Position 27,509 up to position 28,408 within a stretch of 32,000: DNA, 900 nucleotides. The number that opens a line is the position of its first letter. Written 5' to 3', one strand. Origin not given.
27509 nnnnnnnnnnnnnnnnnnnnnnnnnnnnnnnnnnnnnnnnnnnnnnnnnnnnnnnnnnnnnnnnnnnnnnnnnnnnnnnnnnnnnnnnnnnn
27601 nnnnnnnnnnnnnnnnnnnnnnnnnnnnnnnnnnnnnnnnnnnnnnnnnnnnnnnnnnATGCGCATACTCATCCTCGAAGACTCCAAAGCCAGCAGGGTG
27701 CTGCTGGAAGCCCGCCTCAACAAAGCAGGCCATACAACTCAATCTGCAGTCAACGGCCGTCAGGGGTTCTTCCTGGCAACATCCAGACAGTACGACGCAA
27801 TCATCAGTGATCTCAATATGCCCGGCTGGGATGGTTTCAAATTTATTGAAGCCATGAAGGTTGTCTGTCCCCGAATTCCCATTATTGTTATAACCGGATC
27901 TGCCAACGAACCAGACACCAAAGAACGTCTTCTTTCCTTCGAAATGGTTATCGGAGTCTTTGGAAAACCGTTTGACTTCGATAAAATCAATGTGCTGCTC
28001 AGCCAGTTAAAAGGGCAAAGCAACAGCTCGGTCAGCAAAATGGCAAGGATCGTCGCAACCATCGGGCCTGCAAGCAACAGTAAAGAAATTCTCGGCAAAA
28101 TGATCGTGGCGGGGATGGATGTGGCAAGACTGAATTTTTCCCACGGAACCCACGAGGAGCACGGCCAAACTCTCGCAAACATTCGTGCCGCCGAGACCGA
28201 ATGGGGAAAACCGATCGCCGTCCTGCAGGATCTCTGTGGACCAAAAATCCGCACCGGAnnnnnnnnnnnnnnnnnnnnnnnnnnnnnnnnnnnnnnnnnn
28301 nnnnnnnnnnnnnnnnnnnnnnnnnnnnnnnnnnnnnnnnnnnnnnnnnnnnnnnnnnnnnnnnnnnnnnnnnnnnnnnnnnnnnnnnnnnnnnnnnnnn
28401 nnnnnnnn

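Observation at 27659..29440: Pyruvate kinase with an N-terminal response-regulator receiver domain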

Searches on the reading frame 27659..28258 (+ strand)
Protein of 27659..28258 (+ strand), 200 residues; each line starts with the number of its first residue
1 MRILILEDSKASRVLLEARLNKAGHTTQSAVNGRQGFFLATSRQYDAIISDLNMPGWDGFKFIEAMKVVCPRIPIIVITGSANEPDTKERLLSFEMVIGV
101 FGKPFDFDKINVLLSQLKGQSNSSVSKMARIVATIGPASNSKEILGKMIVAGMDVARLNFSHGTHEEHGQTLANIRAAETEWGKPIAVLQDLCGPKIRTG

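Call 31: search_protein_representatives(protein=window:27659-28258:+)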
Query: 200 residues. Proteins with E-value up to 0.001 (for the whole library): 141278; up to 1e-10: 8906; up to 1e-30: 8. The best 150 are listed.
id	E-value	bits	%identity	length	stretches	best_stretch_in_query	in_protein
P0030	7.4e-73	260.7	60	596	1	1-200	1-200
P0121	2.6e-61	223.1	55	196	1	2-191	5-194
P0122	4.7e-51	189.6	47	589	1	1-200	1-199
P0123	2.6e-49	183.9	54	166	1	1-166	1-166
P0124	1.1e-48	181.9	46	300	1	1-200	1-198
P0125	1.2e-39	152.5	73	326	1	96-200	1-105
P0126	7.9e-33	130.2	31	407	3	2-122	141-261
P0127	9.4e-33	129.9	29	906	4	1-86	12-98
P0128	9.6e-30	120.1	27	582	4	3-116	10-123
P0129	1.3e-29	119.7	23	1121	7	2-129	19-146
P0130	3.2e-29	118.4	31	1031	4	3-101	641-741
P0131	2.5e-28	115.5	30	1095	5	3-96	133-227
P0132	9.8e-28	113.6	34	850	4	3-94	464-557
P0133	1.3e-27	113.2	48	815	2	127-199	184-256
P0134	6.3e-27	110.9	31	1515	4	3-84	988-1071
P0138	1.2e-25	106.8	28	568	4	3-140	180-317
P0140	1.7e-25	106.2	71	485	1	122-200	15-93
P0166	3.0e-23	98.9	34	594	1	13-200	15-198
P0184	2.9e-22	95.8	62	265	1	124-200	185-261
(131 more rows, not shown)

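Call 32: search_protein_families(library=pfam, proteins=[P0122, P0166, P0133, P0184, P0124, P0140, P0128, P0138], max_evalue=0.001)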
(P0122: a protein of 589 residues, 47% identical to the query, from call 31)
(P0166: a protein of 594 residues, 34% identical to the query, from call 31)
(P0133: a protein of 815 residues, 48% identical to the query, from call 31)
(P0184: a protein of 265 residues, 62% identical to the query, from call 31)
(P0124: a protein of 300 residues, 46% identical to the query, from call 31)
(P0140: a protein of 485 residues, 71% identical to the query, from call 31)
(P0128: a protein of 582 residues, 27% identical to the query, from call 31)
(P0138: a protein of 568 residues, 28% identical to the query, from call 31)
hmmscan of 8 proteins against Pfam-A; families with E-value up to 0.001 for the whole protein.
P0122 (589 aa): 3 families
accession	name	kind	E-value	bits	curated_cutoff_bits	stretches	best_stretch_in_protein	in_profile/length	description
PF00224.27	PK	-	1.4e-111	373.2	30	1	129-445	5-327/328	Pyruvate kinase, barrel domain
PF00072.30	Response_reg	-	5.1e-17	62.5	30.2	1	3-113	1-110/111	Response regulator receiver domain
PF02887.21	PK_C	-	5.1e-05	23.8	28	1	487-573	16-102/114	Pyruvate kinase, alpha/beta domain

P0166 (594 aa): 2 families
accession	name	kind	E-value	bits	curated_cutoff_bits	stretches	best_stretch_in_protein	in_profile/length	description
PF00224.27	PK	-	1.8e-112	376.1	30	1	125-446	2-328/328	Pyruvate kinase, barrel domain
PF02887.21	PK_C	-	1.9e-20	73.5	28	1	481-574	4-97/114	Pyruvate kinase, alpha/beta domain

P0133 (815 aa): 3 families
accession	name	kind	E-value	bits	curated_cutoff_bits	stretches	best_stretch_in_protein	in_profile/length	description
PF00224.27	PK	-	7.2e-136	453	30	2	184-517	2-328/328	Pyruvate kinase, barrel domain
PF02887.21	PK_C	-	2.2e-29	102.3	28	2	553-663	2-106/114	Pyruvate kinase, alpha/beta domain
PF03328.21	HpcH_HpaI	-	0.00032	20.5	25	1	369-455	77-170/221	HpcH/HpaI aldolase/citrate lyase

P0184 (265 aa): 1 family
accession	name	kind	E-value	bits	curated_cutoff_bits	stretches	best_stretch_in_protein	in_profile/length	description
PF00224.27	PK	-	1.8e-24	86.9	30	1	188-263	2-77/328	Pyruvate kinase, barrel domain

P0124 (300 aa): 2 families
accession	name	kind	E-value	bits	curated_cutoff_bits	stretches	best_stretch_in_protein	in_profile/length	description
PF00224.27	PK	-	3.5e-41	141.8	30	1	127-294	4-177/328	Pyruvate kinase, barrel domain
PF00072.30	Response_reg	-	1.2e-08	35.5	30.2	1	3-112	1-110/111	Response regulator receiver domain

P0140 (485 aa): 3 families
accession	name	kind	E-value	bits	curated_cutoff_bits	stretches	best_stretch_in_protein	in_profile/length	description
PF00224.27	PK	-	1.7e-116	389.3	30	1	22-339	4-327/328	Pyruvate kinase, barrel domain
PF02887.21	PK_C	-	4.2e-05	24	28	1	399-465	32-98/114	Pyruvate kinase, alpha/beta domain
PF03328.21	HpcH_HpaI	-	0.00015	21.5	25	1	191-260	75-150/221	HpcH/HpaI aldolase/citrate lyase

P0128 (582 aa): 6 families
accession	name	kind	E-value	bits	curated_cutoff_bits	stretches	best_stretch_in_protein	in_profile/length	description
PF00072.30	Response_reg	-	9.5e-98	322.4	30.2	4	455-566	1-110/111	Response regulator receiver domain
PF23198.2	PDE8A_N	-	9.4e-14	52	29.6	0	309-386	12-90/147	PDE8A-like, N-terminal domain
PF03698.18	UPF0180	-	5.8e-08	33.2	25.4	0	163-197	12-40/77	Uncharacterised protein family (UPF0180)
PF03709.21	OKR_DC_1_N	-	2.1e-06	28.4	29.3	0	161-200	7-47/111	Orn/Lys/Arg decarboxylase, N-terminal domain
PF20274.4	cREC_REC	-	4.3e-05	24.6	27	0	455-522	2-60/88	Cyclic-phosphate processing Receiver domain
PF13380.12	CoA_binding_2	-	5.6e-05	24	22.8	0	484-552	15-83/116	CoA binding domain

P0138 (568 aa): 4 families
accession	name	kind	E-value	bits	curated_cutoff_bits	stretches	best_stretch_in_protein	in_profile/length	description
PF00072.30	Response_reg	-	1.3e-81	270.5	30.2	4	325-432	1-110/111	Response regulator receiver domain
PF23198.2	PDE8A_N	-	8.4e-07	29.4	29.6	0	195-270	28-104/147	PDE8A-like, N-terminal domain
PF20274.4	cREC_REC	-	3e-05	25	27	0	86-134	18-70/88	Cyclic-phosphate processing Receiver domain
PF06490.17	FleQ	-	0.00015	22.5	22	0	59-170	2-106/108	Flagellar regulatory protein FleQ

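Call 35: list_cluster_members(proteins=[P0122, P0166, P0140, P0124])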
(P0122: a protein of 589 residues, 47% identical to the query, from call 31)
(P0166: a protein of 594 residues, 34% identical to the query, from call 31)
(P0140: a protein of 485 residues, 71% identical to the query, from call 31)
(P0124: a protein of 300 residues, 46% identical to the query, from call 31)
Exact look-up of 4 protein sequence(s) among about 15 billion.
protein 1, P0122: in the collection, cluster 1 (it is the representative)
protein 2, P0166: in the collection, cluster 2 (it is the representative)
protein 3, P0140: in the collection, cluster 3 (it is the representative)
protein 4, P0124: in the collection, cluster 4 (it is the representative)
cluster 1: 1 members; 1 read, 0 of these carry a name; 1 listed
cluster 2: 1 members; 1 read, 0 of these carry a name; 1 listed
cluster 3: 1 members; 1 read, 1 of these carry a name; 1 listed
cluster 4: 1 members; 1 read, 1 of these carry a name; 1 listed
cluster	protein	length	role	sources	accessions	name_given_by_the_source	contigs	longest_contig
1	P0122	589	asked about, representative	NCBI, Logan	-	-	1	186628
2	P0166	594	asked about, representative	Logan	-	-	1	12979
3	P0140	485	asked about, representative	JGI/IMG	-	pyruvate kinase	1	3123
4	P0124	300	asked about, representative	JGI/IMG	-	pyruvate kinase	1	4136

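Call 43: find_homologous_proteins(query=P0166, max_evalue=1e-10)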
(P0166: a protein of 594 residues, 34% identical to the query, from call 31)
Query P0166 (594 aa): 8000 proteins with E <= 1e-10 among 8000 candidates; the best 120 are listed.
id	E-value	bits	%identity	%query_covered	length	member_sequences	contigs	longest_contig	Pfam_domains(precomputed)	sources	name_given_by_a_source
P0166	0.0e+0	1326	100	100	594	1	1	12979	PF00224.28,PF02887.22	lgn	-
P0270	5.0e-202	691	55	100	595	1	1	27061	PF00224.28,PF02887.22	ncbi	-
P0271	5.4e-199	681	56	100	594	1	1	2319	PF00224.28,PF02887.22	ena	-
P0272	4.3e-198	678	55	100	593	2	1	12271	PF00224.28,PF02887.22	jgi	-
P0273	8.9e-198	677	56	100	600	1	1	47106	PF00224.28,PF02887.22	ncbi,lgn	-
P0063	1.8e-120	422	41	99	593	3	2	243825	PF00224.28,PF02887.22,PF00072.31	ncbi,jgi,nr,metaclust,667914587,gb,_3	ncbi:MAG: pyruvate kinase [Desulfobulbaceae bacterium DB1]|nr:MAG: pyruvate kinase [Desulfobulbaceae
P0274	4.6e-120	421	49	76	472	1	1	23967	PF00224.28,PF02887.22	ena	-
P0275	4.9e-120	420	41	97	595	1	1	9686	PF00224.28,PF02887.22,PF00072.31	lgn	-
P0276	4.1e-118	414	47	78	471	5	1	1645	PF00224.28,PF02887.22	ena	-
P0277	1.3e-117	413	47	76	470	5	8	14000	PF00224.28,PF02887.22,PF03328.21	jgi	jgi:pyruvate kinase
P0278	3.5e-117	411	48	76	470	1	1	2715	PF00224.28,PF02887.22,PF03328.21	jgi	jgi:pyruvate kinase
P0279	6.7e-117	410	47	76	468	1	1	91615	PF00224.28,PF02887.22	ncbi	-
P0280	8.8e-117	410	45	78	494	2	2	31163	PF00224.28,PF02887.22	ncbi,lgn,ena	-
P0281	2.6e-116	408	46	79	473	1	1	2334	PF00224.28,PF02887.22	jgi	-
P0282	3.6e-116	408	48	76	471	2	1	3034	PF00224.28,PF02887.22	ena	-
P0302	2.4e-114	402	45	78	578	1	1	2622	PF00224.28,PF00391.30,PF02887.22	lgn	-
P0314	1.5e-113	399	46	75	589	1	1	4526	PF00224.28,PF00391.30,PF02887.22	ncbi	-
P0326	2.9e-113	398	47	75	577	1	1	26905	PF00224.28,PF00391.30,PF02887.22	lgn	-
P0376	3.4e-112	395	44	76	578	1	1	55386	PF00224.28,PF00391.30,PF02887.22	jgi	-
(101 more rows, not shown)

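Call 46: find_homologous_proteins(query=P0140, max_evalue=1e-10)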
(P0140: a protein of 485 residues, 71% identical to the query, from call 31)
Query P0140 (485 aa): 8000 proteins with E <= 1e-10 among 8000 candidates; the best 120 are listed.
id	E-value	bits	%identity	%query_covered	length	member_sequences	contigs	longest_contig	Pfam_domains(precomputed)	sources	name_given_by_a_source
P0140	0.0e+0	1062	100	100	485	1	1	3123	PF00224.28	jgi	jgi:pyruvate kinase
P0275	7.5e-149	515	53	96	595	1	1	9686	PF00224.28,PF02887.22,PF00072.31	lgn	-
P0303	1.4e-148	514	53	96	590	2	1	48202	PF00224.28,PF00072.31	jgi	jgi:pyruvate kinase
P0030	1.3e-147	511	54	92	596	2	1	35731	PF00224.28,PF02887.22,PF00072.31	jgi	jgi:pyruvate kinase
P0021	1.3e-147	511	55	93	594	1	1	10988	PF00224.28,PF02887.22,PF00072.31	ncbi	ncbi:MAG: pyruvate kinase [Thermodesulfobacteriota bacterium]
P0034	4.2e-147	509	53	92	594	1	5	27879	PF00224.28,PF02887.22,PF00072.31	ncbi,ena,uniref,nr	ncbi:MAG: pyruvate kinase [Desulfobulbaceae bacterium]|uniref:Pyruvate kinase n=1 Tax=Candidatus Des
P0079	9.0e-147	508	56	93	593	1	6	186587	PF00224.28,PF02887.22,PF00072.31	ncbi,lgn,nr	ncbi:MAG: pyruvate kinase [Desulfobulbaceae bacterium]|nr:pyruvate kinase [Desulfobulbaceae bacteriu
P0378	1.3e-146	507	53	94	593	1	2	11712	PF00224.28,PF02887.22,PF00072.31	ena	-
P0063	2.7e-146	506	54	93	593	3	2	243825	PF00224.28,PF02887.22,PF00072.31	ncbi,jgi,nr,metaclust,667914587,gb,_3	ncbi:MAG: pyruvate kinase [Desulfobulbaceae bacterium DB1]|nr:MAG: pyruvate kinase [Desulfobulbaceae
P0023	2.9e-146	506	53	92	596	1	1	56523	PF00224.28,PF02887.22,PF00072.31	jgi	-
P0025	7.2e-146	505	53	96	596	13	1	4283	PF00224.28,PF02887.22,PF00072.31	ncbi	-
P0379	1.5e-145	504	53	97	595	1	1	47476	PF00224.28,PF02887.22,PF00072.31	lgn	-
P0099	2.4e-145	503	52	99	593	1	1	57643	PF00224.28,PF02887.22,PF00072.31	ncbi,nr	ncbi:MAG: pyruvate kinase [Deltaproteobacteria bacterium]|nr:pyruvate kinase [Deltaproteobacteria ba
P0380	5.5e-145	502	53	93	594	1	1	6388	PF00224.28,PF02887.22,PF00072.31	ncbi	-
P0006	8.6e-145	501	54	96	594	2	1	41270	PF00224.28,PF02887.22,PF00072.31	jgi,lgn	-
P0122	3.9e-143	496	52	96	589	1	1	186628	PF00224.28,PF00072.31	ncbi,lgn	-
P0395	2.6e-141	490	52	97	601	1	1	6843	PF00224.28,PF02887.22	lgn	-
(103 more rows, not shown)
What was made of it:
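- Tried and rejected: It is a singleton whose 119 nearest relatives are all about 590-600 aa; all but one (P0395, degenerate REC) carry a Pfam-recognised receiver (call 46).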

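Call 47: find_encoding_contigs(protein=P0140, flank=3000, max_places=2)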
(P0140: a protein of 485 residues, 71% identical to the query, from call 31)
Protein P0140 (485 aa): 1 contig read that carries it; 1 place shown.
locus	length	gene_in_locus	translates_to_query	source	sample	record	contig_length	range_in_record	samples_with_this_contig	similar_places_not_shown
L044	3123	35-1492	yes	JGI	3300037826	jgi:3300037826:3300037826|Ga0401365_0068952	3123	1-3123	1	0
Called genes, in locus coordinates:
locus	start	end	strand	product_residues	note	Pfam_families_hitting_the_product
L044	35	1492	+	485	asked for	PF00224:PK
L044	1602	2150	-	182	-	-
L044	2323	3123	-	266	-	PF01053:Cys_Met_Meta_PP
